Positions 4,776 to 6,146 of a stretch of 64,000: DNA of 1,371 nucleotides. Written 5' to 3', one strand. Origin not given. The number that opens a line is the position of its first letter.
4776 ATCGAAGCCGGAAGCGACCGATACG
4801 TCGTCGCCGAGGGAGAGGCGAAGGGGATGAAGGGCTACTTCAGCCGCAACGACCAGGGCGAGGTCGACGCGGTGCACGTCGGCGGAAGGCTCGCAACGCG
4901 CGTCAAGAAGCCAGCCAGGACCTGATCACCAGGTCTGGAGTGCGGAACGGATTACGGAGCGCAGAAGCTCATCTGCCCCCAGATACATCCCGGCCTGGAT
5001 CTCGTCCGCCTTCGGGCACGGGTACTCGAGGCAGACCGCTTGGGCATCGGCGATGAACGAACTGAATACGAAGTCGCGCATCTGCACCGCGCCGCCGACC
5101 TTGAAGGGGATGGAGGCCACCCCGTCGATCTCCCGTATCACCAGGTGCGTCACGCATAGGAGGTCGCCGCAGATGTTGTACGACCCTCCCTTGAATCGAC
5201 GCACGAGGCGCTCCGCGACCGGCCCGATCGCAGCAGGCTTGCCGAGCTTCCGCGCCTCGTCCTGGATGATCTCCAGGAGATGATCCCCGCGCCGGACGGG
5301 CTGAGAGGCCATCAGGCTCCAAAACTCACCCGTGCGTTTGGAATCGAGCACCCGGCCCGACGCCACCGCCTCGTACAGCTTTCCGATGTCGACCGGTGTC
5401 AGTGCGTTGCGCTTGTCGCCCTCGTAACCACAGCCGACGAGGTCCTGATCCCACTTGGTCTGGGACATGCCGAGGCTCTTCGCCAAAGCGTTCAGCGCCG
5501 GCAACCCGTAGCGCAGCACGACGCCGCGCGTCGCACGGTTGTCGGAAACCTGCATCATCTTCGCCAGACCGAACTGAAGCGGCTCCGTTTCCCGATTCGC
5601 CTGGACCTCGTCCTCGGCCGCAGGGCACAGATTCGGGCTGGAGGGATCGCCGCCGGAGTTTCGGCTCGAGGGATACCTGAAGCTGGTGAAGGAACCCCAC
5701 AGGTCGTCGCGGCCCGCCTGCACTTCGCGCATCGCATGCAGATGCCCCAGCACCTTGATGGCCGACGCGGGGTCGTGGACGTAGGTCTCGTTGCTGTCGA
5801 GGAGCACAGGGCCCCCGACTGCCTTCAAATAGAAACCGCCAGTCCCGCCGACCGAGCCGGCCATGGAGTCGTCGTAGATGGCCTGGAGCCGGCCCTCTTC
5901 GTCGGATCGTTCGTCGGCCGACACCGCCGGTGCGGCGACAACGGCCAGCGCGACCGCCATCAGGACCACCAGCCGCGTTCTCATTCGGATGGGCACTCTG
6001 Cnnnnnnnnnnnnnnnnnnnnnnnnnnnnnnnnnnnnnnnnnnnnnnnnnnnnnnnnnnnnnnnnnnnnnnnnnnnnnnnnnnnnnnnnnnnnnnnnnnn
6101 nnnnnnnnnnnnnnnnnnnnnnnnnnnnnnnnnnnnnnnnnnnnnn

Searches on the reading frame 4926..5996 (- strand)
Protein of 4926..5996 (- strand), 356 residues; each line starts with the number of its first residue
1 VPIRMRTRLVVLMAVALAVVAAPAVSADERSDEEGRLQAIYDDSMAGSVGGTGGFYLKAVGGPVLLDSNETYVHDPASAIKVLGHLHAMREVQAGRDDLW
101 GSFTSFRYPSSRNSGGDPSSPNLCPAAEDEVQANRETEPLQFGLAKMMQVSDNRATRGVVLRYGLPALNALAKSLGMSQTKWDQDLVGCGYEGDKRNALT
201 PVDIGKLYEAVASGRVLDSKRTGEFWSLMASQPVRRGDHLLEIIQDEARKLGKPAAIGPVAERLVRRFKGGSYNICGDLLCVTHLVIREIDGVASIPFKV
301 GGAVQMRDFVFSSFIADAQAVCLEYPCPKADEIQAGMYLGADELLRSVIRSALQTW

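Call 52: search_protein_families(library=pfam, proteins=[window:4926-5996:-], max_evalue=0.0001)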
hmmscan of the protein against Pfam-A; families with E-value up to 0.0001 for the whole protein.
window:4926-5996:- (356 aa): 1 family
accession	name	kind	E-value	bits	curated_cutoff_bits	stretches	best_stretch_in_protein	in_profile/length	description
PF13354.11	Beta-lactamase2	-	5.6e-20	72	22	1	55-236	2-171/214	Beta-lactamase enzyme family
